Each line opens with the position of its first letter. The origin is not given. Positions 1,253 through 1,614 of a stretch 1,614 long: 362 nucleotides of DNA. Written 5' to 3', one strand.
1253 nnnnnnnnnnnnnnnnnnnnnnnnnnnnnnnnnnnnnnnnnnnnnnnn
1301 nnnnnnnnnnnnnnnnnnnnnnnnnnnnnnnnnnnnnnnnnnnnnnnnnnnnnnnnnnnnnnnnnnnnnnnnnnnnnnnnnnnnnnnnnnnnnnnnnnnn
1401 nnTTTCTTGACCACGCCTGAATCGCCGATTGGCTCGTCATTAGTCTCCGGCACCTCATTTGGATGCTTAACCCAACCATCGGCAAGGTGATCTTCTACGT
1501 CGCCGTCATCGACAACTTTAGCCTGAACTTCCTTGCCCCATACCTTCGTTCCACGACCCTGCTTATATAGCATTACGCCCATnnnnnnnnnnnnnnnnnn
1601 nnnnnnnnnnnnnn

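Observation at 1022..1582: Uncharacterised 186-aa acidic, Trp-rich protein between the coat-gene terminator and gp4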

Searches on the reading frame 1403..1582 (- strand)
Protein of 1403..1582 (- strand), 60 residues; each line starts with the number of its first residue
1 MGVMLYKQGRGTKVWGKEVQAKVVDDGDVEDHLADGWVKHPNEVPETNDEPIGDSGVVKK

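Call 61: find_homologous_proteins(query=window:1403-1582:-, max_evalue=0.01)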
Query window:1403-1582:- (60 aa): 8 proteins with E <= 0.01 among 8 candidates.
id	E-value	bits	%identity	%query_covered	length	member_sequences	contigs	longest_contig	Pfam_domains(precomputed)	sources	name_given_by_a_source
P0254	1.4e-31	125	95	100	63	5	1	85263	-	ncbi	-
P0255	1.1e-23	100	98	78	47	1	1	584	-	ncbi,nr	ncbi:hypothetical protein HU131_24645, partial [Salmonella enterica subsp. enterica serovar Typhimur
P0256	3.8e-22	95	100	73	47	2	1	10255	-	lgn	-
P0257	2.8e-20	89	77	100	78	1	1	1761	-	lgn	-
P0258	2.8e-20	89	93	73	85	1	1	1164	-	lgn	-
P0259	1.2e-15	74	95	63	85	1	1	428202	-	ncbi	-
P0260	8.0e-9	53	85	57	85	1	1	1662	-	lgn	-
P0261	5.8e-8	50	96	45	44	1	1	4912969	-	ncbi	-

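Call 64: find_homologous_proteins(query=A4, max_evalue=0.01)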
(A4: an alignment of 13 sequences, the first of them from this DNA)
Query A4 (13 sequences) (48 aa, profile of the alignment): 259 proteins with E <= 0.01 among 274 candidates; the best 120 are listed.
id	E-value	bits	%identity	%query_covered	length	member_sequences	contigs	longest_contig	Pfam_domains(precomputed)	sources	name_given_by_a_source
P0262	9.4e-20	88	50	92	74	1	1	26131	-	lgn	-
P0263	2.1e-19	87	50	92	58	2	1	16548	-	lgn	-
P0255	2.3e-19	86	98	98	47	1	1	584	-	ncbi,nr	ncbi:hypothetical protein HU131_24645, partial [Salmonella enterica subsp. enterica serovar Typhimur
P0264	3.7e-19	86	70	92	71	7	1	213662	-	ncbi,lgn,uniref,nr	ncbi:hypothetical protein [Nissabacter archeti]|uniref:hypothetical protein n=1 Tax=Nissabacter arch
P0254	4.8e-19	85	94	100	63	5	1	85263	-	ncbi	-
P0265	5.6e-19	85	45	92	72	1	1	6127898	-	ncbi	ncbi:hypothetical protein ACNHKA_06720 [Klebsiella michiganensis]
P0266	6.8e-19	85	48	92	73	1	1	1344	-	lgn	-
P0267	7.2e-19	85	43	92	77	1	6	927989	-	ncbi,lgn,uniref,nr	ncbi:Uncharacterised protein [Serratia quinivorans]|uniref:hypothetical protein n=1 Tax=Serratia qui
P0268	7.3e-19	85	43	96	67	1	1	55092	-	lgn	-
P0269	7.4e-19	85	43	96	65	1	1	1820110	-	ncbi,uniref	ncbi:hypothetical protein [Serratia marcescens]|uniref:hypothetical protein n=1 Tax=Serratia marcesc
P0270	7.4e-19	85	48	92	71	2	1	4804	-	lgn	-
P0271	7.9e-19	85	43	96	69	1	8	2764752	-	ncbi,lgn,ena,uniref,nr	ncbi:MAG: hypothetical protein E7F77_04495 [Serratia marcescens]|uniref:hypothetical protein n=1 Tax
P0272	8.1e-19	85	43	92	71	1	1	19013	-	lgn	-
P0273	8.5e-19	85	43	92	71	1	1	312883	-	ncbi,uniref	ncbi:hypothetical protein [Serratia marcescens]|uniref:hypothetical protein n=1 Tax=Serratia marcesc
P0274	9.3e-19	84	43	92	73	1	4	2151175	-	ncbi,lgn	ncbi:TPA: hypothetical protein ACX37R_000568 [Serratia marcescens]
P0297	3.0e-17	80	25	92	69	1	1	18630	-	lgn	-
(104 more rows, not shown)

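Call 65: find_encoding_contigs(protein=P0297, flank=4000, max_places=1)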
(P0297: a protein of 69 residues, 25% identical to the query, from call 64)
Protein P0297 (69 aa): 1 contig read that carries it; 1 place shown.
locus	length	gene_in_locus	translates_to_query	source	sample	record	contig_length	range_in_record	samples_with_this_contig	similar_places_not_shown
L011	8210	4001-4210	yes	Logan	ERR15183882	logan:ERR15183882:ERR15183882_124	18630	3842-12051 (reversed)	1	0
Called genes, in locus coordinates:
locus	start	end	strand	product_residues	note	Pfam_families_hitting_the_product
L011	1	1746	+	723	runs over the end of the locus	PF16510:P22_portal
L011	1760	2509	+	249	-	PF09306:Phage-scaffold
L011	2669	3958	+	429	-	PF11651:P22_CoatProtein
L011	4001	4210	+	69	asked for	-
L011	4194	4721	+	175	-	PF11650:P22_Tail-4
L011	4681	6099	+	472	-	PF11134:Phage_stabilise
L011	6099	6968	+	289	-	PF16532:Phage_tail_NK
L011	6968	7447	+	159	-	PF11039:DUF2824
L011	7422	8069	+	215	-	PF25688:P22_gp7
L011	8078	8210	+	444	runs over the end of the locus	PF16928:Inj_translocase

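Call 66: find_encoding_contigs(protein=P0267, flank=4000, max_places=1)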
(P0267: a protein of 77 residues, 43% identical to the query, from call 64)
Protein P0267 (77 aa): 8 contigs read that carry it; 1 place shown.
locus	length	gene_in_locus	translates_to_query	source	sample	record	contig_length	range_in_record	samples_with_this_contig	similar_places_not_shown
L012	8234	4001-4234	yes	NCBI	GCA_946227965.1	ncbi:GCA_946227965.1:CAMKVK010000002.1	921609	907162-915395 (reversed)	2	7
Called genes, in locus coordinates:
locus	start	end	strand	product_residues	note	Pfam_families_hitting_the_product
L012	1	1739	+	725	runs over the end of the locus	PF16510:P22_portal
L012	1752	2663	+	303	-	PF09306:Phage-scaffold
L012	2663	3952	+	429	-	PF11651:P22_CoatProtein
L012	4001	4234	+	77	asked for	-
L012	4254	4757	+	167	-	PF11650:P22_Tail-4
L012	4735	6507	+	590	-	PF11134:Phage_stabilise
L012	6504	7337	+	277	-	-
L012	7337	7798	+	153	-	PF11039:DUF2824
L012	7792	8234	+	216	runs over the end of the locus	PF25688:P22_gp7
